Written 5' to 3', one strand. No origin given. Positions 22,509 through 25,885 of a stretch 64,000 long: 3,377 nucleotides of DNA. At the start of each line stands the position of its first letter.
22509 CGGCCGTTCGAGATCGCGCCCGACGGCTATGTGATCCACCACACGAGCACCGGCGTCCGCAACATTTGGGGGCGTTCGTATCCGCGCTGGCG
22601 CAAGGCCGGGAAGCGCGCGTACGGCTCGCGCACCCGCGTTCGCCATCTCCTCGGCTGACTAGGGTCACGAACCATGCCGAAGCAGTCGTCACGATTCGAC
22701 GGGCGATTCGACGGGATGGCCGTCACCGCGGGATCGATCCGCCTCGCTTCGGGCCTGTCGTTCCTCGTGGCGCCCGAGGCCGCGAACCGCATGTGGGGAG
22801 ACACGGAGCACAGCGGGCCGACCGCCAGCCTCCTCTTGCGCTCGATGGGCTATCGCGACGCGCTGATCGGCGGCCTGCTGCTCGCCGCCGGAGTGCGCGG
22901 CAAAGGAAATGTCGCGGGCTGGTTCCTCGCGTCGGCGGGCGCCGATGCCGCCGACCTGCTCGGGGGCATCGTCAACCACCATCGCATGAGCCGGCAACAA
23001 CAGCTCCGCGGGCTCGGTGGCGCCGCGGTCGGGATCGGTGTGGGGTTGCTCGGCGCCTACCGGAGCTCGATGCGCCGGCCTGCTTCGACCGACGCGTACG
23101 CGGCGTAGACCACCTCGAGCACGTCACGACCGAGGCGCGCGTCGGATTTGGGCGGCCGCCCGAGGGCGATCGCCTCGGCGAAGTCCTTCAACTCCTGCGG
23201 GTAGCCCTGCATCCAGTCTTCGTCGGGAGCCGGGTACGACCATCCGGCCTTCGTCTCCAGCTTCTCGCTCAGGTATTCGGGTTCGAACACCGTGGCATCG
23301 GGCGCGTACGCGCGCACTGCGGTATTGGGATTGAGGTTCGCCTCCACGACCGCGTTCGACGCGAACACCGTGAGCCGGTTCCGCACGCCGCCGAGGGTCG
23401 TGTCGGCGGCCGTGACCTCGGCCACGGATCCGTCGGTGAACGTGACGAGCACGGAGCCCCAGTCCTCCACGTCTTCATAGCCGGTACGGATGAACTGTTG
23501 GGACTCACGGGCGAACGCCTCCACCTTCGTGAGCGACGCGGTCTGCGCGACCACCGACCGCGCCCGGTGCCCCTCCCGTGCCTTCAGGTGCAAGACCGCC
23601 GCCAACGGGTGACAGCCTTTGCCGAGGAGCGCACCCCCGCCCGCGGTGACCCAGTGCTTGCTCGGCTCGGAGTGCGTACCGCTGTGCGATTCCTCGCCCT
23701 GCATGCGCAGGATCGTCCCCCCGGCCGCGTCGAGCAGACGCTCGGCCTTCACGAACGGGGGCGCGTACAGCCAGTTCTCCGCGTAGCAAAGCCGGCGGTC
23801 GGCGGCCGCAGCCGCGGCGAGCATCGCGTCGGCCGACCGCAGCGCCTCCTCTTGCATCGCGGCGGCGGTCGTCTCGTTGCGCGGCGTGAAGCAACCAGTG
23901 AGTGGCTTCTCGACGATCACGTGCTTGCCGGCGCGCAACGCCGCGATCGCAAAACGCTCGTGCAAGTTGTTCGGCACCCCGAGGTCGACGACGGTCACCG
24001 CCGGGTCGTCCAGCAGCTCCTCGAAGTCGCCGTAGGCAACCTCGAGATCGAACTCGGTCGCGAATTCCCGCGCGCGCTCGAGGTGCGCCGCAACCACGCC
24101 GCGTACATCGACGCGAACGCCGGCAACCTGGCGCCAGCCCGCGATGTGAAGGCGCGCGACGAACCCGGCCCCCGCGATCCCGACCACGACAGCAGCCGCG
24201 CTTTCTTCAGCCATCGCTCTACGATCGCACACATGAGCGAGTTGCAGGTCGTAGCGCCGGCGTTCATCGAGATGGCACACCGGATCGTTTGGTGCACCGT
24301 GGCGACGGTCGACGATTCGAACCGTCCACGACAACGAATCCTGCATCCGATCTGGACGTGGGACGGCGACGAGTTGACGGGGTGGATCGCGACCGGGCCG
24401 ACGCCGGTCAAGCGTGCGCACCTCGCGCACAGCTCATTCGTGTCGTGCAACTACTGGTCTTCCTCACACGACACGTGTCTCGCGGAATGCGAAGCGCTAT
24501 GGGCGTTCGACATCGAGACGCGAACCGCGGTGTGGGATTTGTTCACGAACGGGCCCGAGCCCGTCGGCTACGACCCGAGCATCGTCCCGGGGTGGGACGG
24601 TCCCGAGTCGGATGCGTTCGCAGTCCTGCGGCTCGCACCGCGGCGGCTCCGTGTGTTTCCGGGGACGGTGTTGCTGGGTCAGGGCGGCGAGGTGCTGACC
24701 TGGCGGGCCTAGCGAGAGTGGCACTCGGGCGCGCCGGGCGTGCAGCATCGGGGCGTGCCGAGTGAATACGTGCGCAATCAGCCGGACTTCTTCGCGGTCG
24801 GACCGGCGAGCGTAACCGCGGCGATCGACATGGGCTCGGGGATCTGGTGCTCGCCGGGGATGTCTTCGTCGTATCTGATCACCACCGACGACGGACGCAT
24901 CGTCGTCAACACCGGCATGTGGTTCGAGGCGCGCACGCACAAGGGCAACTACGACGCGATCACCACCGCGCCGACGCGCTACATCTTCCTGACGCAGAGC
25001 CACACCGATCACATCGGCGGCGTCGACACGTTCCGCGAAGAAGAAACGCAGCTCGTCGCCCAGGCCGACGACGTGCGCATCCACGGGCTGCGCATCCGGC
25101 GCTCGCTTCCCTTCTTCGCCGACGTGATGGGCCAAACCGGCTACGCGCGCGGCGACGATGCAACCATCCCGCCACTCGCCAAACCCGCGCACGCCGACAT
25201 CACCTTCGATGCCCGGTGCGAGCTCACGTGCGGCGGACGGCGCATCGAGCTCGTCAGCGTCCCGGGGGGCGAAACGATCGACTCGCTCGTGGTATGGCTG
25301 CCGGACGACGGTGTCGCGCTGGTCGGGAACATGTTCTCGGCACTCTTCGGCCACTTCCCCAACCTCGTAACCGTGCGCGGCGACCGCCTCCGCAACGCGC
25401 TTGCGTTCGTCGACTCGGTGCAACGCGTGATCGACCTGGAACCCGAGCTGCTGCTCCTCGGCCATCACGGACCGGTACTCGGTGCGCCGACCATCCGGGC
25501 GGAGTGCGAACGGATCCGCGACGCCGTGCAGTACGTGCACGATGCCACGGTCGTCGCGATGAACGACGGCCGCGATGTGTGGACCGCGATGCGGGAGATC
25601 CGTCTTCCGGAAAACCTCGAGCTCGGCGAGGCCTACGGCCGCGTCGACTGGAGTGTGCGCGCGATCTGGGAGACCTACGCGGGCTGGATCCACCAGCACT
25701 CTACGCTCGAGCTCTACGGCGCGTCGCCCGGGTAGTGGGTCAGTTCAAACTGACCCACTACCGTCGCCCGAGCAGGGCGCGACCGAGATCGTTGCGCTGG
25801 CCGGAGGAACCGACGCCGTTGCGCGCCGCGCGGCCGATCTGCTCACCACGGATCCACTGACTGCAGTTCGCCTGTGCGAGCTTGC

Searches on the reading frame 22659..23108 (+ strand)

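Call 42: search_protein_families(library=pfam, proteins=[window:22659-23108:+], max_evalue=0.0001)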
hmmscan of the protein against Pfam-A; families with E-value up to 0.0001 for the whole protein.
window:22659-23108:+ (149 aa): 1 family
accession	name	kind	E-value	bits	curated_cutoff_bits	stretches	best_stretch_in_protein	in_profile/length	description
PF14087.12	DUF4267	-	3.3e-10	40.4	27.8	1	25-129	1-107/110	Domain of unknown function (DUF4267)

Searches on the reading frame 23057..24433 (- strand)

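Call 42: search_protein_families(library=pfam, proteins=[window:23057-24433:-], max_evalue=0.0001)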
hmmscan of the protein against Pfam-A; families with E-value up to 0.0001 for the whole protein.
window:23057-24433:- (458 aa): 3 families
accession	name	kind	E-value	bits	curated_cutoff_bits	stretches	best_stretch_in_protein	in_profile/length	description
PF01408.29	GFO_IDH_MocA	-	3.4e-21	76.6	24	1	84-181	3-98/120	Oxidoreductase family, NAD-binding Rossmann fold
PF22725.1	GFO_IDH_MocA_C3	-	7.8e-09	36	27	1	237-362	12-122/124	GFO/IDH/MocA C-terminal domain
PF02894.22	GFO_IDH_MocA_C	-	4e-06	27.2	22.9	1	263-457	37-218/218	Oxidoreductase family, C-terminal alpha/beta domain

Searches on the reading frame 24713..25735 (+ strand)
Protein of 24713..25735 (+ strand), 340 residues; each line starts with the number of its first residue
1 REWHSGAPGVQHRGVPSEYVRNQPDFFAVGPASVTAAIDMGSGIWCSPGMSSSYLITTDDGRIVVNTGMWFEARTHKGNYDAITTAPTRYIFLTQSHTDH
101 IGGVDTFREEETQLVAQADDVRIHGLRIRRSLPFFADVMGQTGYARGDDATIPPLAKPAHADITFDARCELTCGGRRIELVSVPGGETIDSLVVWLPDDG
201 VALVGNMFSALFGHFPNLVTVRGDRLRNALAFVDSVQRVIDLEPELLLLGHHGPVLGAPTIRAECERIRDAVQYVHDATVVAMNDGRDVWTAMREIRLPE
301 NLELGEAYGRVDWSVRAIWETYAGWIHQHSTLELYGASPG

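Call 42: search_protein_families(library=pfam, proteins=[window:24713-25735:+], max_evalue=0.0001)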
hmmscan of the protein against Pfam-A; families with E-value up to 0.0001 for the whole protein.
window:24713-25735:+ (340 aa): 2 families
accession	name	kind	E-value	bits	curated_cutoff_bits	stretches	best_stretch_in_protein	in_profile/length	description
PF00753.33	Lactamase_B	-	6.6e-10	39.7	22.7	1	48-251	3-196/196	Metallo-beta-lactamase superfamily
PF12706.13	Lactamase_B_2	-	0.0001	22.5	27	0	62-117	2-63/200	Beta-lactamase superfamily domain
